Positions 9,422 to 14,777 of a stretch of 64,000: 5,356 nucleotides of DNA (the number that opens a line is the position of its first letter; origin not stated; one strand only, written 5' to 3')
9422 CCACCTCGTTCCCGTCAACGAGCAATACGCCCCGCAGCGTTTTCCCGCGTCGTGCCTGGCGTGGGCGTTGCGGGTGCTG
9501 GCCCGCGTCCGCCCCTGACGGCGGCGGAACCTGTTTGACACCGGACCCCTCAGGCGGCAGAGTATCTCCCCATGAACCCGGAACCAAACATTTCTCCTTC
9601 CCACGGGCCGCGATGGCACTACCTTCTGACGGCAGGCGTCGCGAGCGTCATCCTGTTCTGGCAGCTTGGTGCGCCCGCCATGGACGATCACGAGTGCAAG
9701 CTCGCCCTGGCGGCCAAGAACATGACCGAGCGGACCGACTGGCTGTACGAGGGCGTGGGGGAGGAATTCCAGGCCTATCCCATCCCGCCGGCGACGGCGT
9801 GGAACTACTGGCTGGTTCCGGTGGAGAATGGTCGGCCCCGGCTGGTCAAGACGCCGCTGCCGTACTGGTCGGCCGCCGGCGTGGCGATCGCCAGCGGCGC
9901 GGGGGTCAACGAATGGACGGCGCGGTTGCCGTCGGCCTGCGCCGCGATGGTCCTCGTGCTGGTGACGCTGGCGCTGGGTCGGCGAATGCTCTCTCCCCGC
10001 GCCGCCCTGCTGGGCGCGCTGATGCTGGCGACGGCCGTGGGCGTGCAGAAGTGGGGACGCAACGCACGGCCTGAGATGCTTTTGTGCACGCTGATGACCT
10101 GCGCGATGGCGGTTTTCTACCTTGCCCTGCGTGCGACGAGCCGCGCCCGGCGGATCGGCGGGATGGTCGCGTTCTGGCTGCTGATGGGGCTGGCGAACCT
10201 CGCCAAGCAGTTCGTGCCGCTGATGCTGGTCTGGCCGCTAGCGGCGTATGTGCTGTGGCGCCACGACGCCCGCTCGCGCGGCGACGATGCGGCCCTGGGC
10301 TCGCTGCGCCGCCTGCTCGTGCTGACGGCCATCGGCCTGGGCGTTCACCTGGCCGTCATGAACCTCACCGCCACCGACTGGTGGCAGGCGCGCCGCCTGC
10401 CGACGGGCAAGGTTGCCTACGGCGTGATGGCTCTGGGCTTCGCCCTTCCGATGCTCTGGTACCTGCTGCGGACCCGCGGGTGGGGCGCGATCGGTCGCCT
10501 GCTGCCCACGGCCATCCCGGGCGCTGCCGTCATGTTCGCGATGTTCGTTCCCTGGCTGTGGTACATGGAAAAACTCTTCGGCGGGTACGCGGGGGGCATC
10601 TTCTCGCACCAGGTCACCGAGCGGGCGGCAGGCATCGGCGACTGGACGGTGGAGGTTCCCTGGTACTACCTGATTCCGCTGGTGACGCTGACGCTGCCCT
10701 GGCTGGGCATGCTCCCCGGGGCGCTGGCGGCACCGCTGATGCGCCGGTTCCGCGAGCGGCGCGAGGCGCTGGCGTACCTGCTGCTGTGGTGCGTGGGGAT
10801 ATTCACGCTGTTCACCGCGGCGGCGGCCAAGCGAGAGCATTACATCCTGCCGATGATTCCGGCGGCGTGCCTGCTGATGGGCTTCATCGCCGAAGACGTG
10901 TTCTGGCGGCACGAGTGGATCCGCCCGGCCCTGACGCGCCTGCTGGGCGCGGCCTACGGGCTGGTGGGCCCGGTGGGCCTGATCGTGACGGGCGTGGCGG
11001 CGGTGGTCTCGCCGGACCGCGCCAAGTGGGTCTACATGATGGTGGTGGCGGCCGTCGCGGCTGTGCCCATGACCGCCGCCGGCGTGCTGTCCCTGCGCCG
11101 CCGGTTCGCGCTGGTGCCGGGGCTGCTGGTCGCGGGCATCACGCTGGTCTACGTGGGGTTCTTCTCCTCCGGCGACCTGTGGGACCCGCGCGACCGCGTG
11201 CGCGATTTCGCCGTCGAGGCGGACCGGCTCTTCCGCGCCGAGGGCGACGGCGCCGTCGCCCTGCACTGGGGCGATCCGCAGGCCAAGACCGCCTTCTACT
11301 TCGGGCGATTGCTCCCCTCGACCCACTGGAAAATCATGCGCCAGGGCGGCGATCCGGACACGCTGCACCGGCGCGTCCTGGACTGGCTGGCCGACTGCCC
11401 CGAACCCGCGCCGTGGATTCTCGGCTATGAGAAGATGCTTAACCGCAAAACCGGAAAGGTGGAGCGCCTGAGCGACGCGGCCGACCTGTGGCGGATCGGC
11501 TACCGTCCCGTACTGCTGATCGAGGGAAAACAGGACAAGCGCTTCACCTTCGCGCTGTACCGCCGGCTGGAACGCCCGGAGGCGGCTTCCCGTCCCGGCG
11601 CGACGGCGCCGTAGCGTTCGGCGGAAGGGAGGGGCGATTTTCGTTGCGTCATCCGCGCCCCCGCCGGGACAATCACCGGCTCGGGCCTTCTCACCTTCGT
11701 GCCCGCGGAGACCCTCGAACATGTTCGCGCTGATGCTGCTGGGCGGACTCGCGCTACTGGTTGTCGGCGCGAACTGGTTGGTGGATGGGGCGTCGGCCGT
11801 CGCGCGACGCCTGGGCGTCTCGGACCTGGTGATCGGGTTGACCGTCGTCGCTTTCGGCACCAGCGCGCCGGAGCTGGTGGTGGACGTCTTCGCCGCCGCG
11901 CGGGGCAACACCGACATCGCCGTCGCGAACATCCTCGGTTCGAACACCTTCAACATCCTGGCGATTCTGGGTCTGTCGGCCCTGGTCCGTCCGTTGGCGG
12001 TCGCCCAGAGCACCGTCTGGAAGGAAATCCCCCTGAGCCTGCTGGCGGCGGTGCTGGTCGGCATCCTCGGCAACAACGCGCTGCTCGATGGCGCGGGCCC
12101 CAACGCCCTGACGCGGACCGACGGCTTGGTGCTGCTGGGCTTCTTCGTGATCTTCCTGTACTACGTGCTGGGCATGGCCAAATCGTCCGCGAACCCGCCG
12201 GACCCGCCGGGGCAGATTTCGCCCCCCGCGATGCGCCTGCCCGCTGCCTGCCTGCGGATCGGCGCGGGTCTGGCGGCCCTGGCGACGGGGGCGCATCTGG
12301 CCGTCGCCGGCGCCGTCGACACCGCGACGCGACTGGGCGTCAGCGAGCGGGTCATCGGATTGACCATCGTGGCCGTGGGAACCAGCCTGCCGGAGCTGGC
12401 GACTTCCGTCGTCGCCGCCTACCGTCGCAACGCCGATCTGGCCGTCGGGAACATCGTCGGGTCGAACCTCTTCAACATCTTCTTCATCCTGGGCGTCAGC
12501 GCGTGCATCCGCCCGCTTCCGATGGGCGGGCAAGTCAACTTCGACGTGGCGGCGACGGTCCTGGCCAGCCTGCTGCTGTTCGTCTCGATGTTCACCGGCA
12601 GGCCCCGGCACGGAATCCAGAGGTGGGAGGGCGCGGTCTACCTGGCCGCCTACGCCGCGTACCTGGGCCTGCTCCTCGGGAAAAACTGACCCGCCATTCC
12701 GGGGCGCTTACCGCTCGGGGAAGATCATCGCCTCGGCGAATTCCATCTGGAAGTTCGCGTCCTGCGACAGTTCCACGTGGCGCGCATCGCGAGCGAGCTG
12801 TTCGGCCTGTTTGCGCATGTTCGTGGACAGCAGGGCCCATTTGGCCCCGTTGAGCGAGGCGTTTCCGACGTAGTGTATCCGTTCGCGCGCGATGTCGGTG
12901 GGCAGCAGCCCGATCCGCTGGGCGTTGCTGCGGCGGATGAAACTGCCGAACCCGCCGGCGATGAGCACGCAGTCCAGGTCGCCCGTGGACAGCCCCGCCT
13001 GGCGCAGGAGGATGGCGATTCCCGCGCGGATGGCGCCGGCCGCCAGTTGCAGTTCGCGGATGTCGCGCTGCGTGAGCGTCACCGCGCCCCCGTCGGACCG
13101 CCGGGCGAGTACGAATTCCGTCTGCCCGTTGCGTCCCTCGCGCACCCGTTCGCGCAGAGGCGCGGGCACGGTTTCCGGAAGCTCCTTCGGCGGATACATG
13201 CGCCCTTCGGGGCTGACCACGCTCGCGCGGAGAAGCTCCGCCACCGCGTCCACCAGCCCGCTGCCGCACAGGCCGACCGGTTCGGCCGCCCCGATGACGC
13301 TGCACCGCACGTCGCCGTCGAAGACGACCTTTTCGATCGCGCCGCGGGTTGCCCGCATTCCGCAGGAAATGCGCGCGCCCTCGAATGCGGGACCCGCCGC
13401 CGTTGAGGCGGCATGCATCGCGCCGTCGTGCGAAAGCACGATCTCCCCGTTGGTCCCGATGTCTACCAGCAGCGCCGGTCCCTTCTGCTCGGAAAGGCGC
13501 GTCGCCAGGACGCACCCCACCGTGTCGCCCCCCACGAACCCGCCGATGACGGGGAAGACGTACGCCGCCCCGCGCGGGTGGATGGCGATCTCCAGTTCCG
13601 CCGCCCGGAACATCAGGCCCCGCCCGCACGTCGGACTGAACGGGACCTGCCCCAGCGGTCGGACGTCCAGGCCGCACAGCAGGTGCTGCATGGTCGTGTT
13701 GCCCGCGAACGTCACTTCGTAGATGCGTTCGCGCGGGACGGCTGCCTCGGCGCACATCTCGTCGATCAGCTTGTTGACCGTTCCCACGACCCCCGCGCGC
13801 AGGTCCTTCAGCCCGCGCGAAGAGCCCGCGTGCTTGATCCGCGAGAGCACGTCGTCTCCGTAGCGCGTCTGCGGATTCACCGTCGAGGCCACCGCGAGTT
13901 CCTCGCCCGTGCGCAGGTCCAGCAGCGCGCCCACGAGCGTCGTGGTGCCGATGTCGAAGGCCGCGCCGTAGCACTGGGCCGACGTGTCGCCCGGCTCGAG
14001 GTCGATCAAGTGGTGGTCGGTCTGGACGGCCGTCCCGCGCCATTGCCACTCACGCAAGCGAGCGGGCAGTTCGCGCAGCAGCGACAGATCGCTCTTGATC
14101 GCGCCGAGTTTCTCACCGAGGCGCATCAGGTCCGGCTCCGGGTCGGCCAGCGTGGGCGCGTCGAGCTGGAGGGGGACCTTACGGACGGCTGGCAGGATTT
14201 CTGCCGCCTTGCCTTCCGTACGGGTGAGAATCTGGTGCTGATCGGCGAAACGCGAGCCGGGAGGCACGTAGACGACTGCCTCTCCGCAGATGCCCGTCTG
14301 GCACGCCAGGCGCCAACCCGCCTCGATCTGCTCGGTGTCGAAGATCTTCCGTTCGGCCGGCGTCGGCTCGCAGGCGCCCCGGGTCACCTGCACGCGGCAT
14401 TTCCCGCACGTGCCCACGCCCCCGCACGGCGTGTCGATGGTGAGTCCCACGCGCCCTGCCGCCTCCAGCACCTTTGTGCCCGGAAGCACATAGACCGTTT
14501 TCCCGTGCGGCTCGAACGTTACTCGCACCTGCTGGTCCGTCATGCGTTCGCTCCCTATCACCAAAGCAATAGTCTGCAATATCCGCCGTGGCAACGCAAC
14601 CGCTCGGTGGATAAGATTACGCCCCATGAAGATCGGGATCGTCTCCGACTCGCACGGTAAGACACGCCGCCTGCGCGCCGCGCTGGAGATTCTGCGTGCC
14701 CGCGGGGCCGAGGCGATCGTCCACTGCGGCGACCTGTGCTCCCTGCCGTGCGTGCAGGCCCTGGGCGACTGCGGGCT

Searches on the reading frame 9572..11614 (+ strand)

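Call 40: search_protein_families(library=pfam, proteins=[window:9572-11614:+], max_evalue=0.001)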
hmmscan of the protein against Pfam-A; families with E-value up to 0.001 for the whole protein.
window:9572-11614:+ (680 aa): 2 families
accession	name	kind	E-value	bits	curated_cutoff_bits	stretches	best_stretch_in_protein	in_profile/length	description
PF13231.12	PMT_2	-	2.2e-11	44.6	26.1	1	93-235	2-136/160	Dolichyl-phosphate-mannose-protein mannosyltransferase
PF02366.24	PMT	-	2.6e-06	27.6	22.7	1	107-233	75-205/245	Dolichyl-phosphate-mannose-protein mannosyltransferase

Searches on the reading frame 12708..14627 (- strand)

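Call 40: search_protein_families(library=pfam, proteins=[window:12708-14627:-], max_evalue=0.001)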
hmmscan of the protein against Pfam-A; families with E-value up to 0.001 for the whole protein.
window:12708-14627:- (639 aa): 4 families
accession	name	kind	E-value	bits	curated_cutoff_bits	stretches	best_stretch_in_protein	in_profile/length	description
PF14574.11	RACo_C_ter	-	9.6e-77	258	27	1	385-638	3-251/261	C-terminal domain of RACo the ASKHA domain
PF17651.6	Raco_middle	-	1.4e-57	194.4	26.8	1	220-380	1-162/163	RACo middle region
PF17650.6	RACo_linker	-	5.9e-16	58.5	26.2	1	141-216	5-85/86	RACo linker region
PF00111.32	Fer2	-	1.3e-09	38.3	21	1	38-111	3-74/77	2Fe-2S iron-sulfur cluster binding domain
